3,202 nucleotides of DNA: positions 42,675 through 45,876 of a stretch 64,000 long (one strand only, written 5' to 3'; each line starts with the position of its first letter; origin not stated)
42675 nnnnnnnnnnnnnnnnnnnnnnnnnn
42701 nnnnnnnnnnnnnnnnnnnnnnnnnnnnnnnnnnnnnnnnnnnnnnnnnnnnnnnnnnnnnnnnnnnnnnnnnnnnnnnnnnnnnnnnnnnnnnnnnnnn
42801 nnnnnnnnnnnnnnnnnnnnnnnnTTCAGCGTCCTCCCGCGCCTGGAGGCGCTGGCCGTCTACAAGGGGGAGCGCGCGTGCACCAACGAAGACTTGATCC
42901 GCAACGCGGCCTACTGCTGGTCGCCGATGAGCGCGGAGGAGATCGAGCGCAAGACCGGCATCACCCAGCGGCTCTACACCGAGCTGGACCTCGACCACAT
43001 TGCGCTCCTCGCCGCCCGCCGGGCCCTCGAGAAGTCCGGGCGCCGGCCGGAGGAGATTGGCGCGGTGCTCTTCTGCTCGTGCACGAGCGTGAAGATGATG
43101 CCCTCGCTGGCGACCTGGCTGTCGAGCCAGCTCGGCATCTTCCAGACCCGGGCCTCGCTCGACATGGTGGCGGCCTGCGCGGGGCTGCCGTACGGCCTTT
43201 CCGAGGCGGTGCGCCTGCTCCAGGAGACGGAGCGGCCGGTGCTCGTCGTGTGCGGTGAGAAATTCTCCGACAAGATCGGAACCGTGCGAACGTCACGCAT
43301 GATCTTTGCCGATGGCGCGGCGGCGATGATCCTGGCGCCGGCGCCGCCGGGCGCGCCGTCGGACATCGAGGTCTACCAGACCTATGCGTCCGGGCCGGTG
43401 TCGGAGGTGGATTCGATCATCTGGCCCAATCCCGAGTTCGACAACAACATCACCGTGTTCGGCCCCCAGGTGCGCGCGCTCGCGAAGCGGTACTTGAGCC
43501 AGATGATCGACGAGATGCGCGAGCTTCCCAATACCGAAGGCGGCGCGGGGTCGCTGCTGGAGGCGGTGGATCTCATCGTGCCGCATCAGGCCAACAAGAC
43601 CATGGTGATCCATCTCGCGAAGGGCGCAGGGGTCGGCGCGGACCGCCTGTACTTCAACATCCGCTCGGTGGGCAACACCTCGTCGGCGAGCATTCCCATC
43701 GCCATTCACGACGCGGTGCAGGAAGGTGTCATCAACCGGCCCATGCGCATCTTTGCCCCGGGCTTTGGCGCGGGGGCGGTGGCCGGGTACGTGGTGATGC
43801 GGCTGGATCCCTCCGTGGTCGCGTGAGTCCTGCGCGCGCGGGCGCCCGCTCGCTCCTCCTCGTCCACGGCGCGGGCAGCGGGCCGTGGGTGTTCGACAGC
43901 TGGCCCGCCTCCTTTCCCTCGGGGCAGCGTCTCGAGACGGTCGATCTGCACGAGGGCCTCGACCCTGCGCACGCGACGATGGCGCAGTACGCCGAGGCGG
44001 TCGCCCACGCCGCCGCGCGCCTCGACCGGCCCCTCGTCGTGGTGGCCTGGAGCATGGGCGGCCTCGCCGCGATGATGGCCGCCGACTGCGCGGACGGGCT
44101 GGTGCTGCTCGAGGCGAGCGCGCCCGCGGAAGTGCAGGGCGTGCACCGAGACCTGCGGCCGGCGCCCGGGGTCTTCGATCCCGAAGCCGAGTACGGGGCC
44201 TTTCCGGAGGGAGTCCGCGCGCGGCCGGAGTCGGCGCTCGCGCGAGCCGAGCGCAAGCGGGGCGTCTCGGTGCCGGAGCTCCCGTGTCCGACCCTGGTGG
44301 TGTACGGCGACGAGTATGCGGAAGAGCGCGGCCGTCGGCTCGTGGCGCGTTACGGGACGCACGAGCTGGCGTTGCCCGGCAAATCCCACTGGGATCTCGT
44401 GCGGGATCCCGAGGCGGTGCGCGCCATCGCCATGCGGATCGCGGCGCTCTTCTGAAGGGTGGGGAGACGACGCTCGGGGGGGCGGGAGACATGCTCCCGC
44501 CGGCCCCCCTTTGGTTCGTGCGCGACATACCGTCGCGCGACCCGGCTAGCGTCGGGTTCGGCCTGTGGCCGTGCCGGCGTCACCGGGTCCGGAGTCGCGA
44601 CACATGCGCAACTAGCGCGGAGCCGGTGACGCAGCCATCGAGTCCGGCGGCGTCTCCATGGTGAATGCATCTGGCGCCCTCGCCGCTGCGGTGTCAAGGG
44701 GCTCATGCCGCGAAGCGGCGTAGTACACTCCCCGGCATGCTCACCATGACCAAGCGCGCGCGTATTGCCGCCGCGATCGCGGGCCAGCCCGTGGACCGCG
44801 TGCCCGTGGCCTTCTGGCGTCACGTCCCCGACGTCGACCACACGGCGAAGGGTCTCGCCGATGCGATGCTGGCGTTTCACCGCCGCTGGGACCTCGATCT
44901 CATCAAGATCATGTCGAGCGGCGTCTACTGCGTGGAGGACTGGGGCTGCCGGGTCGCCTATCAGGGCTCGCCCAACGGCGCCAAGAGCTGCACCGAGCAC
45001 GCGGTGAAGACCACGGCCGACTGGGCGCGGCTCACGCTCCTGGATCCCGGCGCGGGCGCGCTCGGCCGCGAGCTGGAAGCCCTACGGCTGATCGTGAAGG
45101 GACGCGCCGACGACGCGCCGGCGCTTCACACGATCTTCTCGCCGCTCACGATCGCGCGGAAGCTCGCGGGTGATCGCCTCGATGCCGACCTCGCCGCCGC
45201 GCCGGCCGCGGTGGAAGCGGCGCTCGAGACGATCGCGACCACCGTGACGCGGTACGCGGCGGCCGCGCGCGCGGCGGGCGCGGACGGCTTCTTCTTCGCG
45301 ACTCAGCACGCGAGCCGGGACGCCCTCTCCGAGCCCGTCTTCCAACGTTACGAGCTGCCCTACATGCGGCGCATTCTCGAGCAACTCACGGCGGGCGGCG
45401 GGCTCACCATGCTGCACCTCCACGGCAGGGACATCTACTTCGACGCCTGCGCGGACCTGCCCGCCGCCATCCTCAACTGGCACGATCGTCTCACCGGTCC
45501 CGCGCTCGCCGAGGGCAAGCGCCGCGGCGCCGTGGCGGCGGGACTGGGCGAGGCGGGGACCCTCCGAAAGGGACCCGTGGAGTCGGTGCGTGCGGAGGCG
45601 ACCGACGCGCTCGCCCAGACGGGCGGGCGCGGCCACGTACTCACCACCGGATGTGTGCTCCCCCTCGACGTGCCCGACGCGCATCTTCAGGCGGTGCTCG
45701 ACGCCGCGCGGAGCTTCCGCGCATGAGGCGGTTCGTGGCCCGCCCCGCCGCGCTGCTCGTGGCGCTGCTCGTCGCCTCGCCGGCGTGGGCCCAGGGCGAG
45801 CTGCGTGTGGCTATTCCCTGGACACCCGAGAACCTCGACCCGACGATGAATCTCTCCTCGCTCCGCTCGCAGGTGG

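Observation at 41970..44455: Discrete two-gene operon: KAS III condensing enzyme with a ~290-aa unknown N-terminal domain plus an alpha/beta hydrolase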

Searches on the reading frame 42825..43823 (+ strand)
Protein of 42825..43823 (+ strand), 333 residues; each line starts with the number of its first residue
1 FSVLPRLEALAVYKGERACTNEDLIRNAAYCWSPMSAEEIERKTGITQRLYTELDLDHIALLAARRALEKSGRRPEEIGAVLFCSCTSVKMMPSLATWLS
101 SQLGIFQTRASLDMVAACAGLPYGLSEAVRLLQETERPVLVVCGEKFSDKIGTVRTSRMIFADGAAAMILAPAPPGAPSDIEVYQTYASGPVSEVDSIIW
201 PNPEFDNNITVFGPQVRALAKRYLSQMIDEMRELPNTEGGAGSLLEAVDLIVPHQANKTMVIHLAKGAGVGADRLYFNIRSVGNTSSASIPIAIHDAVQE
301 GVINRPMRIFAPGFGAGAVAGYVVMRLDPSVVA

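Call 67: search_solved_structures(query=window:42825-43823:+, max_evalue=1e-25, show_alignments=5)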
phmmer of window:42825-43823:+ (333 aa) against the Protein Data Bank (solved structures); distinct sequences matched with E-value up to 1e-25: 16.
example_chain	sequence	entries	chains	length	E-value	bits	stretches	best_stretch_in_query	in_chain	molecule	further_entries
4wzu_A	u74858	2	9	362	4e-33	118.2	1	35-321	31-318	3-oxoacyl-[acyl-carrier-protein] synthase 3 protein 2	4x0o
2ebd_A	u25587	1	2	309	1.1e-32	116.8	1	35-326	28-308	3-oxoacyl-[acyl-carrier-protein] synthase 3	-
4x9k_A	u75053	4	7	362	7.3e-32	114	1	35-321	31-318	3-oxoacyl-[acyl-carrier-protein] synthase 3 protein 2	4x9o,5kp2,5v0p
4ylt_A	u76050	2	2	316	3.7e-31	111.7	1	36-326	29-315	3-oxoacyl-[acyl-carrier-protein] synthase 3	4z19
4ryb_A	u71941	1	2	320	7.3e-30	107.5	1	36-325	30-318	3-oxoacyl-[acyl-carrier-protein] synthase 3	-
4dfe_A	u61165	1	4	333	4.7e-29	104.8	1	12-326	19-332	3-oxoacyl-[acyl-carrier-protein] synthase 3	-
1ebl_A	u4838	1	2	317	2.7e-28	102.3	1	35-326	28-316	BETA-KETOACYL-ACP SYNTHASE III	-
1hn9_A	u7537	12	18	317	4.2e-28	101.7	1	35-326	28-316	BETA-KETOACYL-ACYL CARRIER PROTEIN SYNTHASE III | 3-oxoacyl-[acyl-carrier-protein] synthase III | 3-oxoacyl-[acyl-carrier-protein] synthase 3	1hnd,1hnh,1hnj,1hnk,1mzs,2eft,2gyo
6x7r_A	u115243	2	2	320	4.2e-28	101.7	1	35-326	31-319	3-oxoacyl-[acyl-carrier-protein] synthase 3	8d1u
9ka2_A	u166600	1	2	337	5e-28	101.4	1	35-326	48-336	Beta-ketoacyl-[acyl-carrier-protein] synthase III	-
3il9_A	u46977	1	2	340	5.3e-28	101.4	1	35-326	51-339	3-oxoacyl-[acyl-carrier-protein] synthase 3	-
9ka5_A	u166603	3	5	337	2.4e-26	95.9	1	35-326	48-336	Beta-ketoacyl-[acyl-carrier-protein] synthase III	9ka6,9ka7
1zow_A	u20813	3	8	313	2.5e-26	95.8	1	14-324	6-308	3-oxoacyl-[acyl-carrier-protein] synthase III | 3-oxoacyl-[acyl-carrier-protein] synthase 3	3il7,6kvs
3il5_A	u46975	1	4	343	2.7e-26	95.8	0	34-173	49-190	3-oxoacyl-[acyl-carrier-protein] synthase 3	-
3il6_A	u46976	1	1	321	4.5e-26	95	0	34-173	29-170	3-oxoacyl-[acyl-carrier-protein] synthase 3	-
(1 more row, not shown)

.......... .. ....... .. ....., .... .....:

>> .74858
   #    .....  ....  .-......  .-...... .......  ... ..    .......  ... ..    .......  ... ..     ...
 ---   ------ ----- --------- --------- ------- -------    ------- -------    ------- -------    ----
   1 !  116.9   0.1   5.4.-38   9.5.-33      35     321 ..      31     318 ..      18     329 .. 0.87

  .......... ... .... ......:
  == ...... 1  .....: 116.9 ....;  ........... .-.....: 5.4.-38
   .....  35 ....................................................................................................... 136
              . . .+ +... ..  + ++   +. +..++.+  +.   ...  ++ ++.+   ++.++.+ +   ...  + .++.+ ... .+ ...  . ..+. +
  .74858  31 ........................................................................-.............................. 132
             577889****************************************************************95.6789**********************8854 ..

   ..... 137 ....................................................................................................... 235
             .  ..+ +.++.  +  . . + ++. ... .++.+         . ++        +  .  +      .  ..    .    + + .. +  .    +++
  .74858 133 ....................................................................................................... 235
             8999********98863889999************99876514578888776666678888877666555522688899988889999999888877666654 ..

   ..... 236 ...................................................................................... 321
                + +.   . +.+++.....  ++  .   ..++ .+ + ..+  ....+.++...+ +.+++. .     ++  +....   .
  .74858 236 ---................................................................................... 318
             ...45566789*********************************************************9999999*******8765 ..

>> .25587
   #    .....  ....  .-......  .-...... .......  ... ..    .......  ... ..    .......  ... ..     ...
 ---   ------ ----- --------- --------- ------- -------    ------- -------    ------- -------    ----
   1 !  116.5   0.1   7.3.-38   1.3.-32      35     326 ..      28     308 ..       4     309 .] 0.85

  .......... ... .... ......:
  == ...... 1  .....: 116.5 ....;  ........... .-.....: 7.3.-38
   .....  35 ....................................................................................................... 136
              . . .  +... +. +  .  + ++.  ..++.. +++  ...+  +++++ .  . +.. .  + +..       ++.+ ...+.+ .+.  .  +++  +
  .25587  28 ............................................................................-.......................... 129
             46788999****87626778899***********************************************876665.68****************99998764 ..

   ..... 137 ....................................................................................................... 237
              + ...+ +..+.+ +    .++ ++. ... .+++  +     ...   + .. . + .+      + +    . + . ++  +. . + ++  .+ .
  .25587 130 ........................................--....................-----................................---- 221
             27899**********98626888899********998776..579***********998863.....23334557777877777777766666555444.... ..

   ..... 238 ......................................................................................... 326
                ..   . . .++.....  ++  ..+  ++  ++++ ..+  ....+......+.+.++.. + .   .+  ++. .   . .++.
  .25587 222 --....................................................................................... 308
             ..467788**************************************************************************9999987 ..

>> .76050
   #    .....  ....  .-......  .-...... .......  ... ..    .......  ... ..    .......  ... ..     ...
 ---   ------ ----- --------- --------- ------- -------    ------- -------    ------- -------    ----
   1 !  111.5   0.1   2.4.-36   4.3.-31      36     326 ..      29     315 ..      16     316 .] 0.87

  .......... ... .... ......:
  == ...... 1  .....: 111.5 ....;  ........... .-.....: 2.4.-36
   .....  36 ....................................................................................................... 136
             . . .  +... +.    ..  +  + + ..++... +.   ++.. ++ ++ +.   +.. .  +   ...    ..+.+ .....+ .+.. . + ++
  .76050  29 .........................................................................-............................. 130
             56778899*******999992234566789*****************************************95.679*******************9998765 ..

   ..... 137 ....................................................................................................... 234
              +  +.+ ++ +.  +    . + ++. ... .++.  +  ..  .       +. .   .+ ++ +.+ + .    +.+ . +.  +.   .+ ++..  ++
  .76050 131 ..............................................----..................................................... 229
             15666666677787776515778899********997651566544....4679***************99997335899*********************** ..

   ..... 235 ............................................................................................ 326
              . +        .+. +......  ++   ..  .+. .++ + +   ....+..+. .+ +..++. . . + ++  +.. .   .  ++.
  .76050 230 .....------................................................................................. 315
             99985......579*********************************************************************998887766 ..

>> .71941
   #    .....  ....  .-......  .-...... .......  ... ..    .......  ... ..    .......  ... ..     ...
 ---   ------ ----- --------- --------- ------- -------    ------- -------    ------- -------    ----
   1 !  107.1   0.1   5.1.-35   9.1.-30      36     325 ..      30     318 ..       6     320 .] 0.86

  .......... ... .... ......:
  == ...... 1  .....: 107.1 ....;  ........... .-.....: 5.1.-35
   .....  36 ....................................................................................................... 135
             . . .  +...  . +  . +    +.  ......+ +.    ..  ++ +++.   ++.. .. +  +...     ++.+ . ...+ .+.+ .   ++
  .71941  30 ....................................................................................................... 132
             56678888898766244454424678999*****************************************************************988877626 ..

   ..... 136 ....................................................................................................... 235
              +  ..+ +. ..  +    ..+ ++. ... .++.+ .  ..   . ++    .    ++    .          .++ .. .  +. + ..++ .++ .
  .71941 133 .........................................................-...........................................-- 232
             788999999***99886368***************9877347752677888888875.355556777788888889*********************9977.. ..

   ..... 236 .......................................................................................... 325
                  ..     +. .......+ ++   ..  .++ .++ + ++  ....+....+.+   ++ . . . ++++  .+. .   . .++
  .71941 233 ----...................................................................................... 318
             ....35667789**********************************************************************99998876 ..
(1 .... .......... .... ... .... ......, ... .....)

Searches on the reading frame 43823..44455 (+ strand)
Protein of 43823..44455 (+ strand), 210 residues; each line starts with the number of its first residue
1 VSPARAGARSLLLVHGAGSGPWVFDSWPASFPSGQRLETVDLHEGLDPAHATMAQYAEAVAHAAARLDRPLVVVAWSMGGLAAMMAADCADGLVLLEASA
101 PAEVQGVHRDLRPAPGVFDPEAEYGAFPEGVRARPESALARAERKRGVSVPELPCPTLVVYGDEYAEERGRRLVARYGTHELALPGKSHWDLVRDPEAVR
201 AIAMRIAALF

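Call 3: search_protein_families(library=pfam, proteins=[window:43823-44455:+], max_evalue=0.01)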
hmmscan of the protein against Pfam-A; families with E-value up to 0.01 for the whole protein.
window:43823-44455:+ (210 aa): 4 families
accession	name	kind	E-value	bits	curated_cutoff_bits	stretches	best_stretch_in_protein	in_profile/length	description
PF12697.13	Abhydrolase_6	-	3.5e-11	44.6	26.3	1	11-201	1-216/217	Alpha/beta hydrolase family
PF00975.26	Thioesterase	-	0.00025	21.8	26.4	1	10-87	2-84/226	Thioesterase domain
PF20408.4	Abhydrolase_11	-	0.0028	17.8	27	0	49-89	57-96/193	Alpha/beta hydrolase domain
PF06821.19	Ser_hydrolase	-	0.0096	16.3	22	0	19-105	10-94/172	Serine hydrolase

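Call 4: search_protein_families(library=ncbifam, proteins=[window:43823-44455:+], max_evalue=0.01)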
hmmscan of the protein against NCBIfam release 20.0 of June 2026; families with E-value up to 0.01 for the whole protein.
window:43823-44455:+ (210 aa): 2 families
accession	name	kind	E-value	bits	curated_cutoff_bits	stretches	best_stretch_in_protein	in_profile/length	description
TIGR01738.1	bioH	equivalog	2.1e-07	30.9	206.95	1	7-99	3-99/245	pimeloyl-ACP methyl ester esterase BioH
NF040607.1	mycolic_Pks13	equivalog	0.0055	14.1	2100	1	10-88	1425-1499/1680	polyketide synthase Pks13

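Call 68: search_solved_structures(query=window:43823-44452:+, max_evalue=1)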
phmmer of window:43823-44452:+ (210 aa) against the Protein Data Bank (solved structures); distinct sequences matched with E-value up to 1: 10.
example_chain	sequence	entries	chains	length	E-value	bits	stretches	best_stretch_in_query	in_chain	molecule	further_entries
9dk4_A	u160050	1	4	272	0.1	15.6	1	11-89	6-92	Fifteen-substitution variant of an ancestral hydroxynitrile lyase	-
8tqv_A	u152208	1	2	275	0.26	14.2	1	6-163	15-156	Polyketide synthase Pks13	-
5v3w_A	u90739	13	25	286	0.26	14.2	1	6-161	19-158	Polyketide synthase Pks13 (Termination polyketide synthase) | Polyketide synthase Pks13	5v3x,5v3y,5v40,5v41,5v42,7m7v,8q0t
7vjt_A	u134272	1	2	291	0.28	14.1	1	6-161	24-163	Polyketide synthase Pks13 (Termination polyketide synthase)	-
5d3k_A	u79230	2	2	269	0.33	13.9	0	3-61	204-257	Erythronolide synthase, modules 5 and 6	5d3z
5v3z_A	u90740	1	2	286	0.53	13.2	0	6-154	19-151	Polyketide synthase Pks13 (Termination polyketide synthase)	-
1mo2_A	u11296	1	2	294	0.63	13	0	3-61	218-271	Erythronolide synthase, modules 5 and 6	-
1kez_A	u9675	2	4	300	0.66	12.9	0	3-61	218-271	ERYTHRONOLIDE SYNTHASE | 6-deoxyerythronolide-B synthase EryA3, modules 5 and 6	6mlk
6k5e_A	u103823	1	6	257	0.75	12.7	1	9-88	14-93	Pimeloyl-[acyl-carrier protein] methyl ester esterase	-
4uhh_A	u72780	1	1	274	0.91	12.4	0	125-199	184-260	ESTERASE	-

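Call 85: find_homologous_proteins(query=window:43823-44452:+, max_evalue=0.00001)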
Query window:43823-44452:+ (210 aa): 1087 proteins with E <= 0.00001 among 4831 candidates; the best 120 are listed.
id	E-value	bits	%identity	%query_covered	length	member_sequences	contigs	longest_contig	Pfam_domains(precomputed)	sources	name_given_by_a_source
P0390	2.4e-121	421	93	100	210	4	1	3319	PF12697.14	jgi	jgi:pimeloyl-ACP methyl ester carboxylesterase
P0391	1.7e-119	415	92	100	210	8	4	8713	PF12697.14,PF00975.27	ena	-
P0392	2.9e-117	408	91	100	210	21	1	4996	PF12697.14,PF00975.27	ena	-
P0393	3.4e-116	404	91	97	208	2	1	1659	PF12697.14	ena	-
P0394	3.9e-113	394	88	100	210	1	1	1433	PF12697.14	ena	-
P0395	8.1e-113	393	86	100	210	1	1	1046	PF12697.14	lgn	-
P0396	8.6e-109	380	82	100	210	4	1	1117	PF12697.14,PF00975.27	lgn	-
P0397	1.3e-107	376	82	100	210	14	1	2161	PF12697.14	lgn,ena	-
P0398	1.6e-107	376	84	100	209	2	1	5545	PF12697.14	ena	-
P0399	2.2e-107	376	81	100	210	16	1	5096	PF12697.14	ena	-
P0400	3.3e-107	375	82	100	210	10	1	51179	PF12697.14,PF00975.27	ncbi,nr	ncbi:MAG TPA: alpha/beta fold hydrolase [Methylomirabilota bacterium]|nr:alpha/beta fold hydrolase [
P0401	5.3e-106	371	81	100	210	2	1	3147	PF12697.14,PF00975.27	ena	-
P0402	8.3e-106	370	80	100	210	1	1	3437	PF12697.14,PF00975.27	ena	-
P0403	3.1e-104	365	82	98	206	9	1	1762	PF12697.14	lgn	-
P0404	4.1e-103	362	80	100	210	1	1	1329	PF12697.14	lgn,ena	-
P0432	1.3e-67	246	61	94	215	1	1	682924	PF12697.14,PF00975.27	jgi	jgi:pimeloyl-ACP methyl ester carboxylesterase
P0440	4.3e-67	244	65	89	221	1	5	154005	PF12697.14,PF00975.27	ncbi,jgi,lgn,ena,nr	ncbi:MAG TPA: alpha/beta fold hydrolase [Gaiellaceae bacterium]|jgi:pimeloyl-ACP methyl ester carbox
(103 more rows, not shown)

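Call 86: find_encoding_contigs(protein=P0440, flank=6000, max_places=1)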
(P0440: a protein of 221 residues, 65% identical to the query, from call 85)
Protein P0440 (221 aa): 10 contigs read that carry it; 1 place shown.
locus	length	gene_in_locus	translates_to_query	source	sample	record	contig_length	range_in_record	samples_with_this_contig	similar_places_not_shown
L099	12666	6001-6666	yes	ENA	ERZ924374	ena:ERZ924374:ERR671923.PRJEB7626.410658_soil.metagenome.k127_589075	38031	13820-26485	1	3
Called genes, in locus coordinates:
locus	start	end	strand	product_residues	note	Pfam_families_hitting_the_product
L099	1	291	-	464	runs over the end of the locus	PF04055:Radical_SAM, PF13353:Fer4_12 (weak)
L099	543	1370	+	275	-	PF00296:Bac_luciferase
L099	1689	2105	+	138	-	-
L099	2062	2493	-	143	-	PF07366:SnoaL, PF12680:SnoaL_2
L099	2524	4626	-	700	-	PF04234:CopC, PF05425:CopD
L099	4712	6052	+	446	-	PF00753:Lactamase_B, PF00581:Rhodanese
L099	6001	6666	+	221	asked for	PF00975:Thioesterase (weak), PF12697:Abhydrolase_6 (weak)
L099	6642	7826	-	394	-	PF00291:PALP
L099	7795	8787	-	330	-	PF03308:MeaB, PF03029:ATP_bind_1 (faint)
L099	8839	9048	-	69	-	-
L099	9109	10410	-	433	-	PF05977:MFS_3, PF07690:MFS_1, PF00083:Sugar_tr (weak), PF07690:MFS_1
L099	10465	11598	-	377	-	PF00155:Aminotran_1_2, PF00266:Aminotran_5 (weak)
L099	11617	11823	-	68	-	-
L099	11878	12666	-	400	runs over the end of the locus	PF04542:Sigma70_r2, PF08281:Sigma70_r4_2, PF04545:Sigma70_r4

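Call 87: find_encoding_contigs(protein=P0432, flank=6000, max_places=1)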
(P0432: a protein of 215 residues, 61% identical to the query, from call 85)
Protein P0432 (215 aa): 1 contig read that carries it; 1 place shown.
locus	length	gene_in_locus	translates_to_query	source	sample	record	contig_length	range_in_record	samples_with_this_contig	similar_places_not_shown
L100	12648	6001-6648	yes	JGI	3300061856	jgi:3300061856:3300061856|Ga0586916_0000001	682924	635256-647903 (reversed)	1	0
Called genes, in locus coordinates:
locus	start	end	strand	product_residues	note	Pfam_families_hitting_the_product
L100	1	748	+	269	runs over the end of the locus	PF00296:Bac_luciferase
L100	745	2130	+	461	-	-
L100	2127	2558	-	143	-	PF07366:SnoaL, PF12680:SnoaL_2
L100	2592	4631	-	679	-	PF04234:CopC, PF05425:CopD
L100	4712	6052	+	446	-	PF00753:Lactamase_B, PF00581:Rhodanese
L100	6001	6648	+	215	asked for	PF00975:Thioesterase (weak), PF12697:Abhydrolase_6 (weak)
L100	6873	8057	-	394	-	PF00291:PALP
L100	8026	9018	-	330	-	PF03308:MeaB, PF13191:AAA_16 (faint), PF03029:ATP_bind_1 (faint)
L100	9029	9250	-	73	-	-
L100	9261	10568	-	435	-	PF05977:MFS_3, PF00083:Sugar_tr (faint), PF07690:MFS_1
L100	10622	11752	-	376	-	PF00155:Aminotran_1_2, PF00266:Aminotran_5 (weak)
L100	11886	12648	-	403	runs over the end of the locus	PF04542:Sigma70_r2, PF04545:Sigma70_r4, PF08281:Sigma70_r4_2, PF13490:zf-HC2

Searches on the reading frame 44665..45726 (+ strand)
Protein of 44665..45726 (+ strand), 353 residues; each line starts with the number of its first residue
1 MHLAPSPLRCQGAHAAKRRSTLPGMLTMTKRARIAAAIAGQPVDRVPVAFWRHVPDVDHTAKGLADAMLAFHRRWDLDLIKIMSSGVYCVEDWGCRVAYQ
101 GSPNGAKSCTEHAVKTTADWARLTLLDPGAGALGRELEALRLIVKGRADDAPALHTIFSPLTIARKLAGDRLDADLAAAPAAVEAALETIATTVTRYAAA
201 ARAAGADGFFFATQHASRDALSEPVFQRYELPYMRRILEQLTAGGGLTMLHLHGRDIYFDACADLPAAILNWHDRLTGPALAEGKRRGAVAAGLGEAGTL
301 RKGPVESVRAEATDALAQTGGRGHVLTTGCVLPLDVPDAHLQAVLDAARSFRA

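Call 3: search_protein_families(library=pfam, proteins=[window:44665-45726:+], max_evalue=0.01)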
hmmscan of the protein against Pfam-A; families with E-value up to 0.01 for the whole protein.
window:44665-45726:+ (353 aa): 1 family
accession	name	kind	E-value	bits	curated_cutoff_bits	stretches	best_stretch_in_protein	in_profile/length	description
PF01208.23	URO-D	-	1.5e-35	123.3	23.9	1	29-350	1-345/346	Uroporphyrinogen decarboxylase (URO-D)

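Call 4: search_protein_families(library=ncbifam, proteins=[window:44665-45726:+], max_evalue=0.01)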
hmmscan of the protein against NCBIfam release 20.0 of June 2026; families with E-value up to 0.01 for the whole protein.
window:44665-45726:+ (353 aa): 5 families
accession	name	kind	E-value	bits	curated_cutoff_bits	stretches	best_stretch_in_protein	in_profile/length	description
NF004889.0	PRK06252.1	subfamily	1.5e-21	76.8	244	1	25-351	1-336/340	methylcobalamin:coenzyme M methyltransferase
TIGR01463.1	mtaA_cmuA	subfamily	2.3e-20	73.1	235.4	1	28-351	3-338/340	MtaA/CmuA family methyltransferase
NF041608.1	methylcob_mtaseMtbA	equivalog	1.3e-16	60.6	600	1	53-351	42-337/339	methylcobamide:CoM methyltransferase MtbA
NF040654.1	MtaA_Meth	equivalog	3.8e-10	39.2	400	1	54-347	40-331/337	methylcobamide:CoM methyltransferase MtaA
TIGR01464.1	hemE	equivalog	4.7e-05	22.6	302.95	1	177-349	165-337/338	uroporphyrinogen decarboxylase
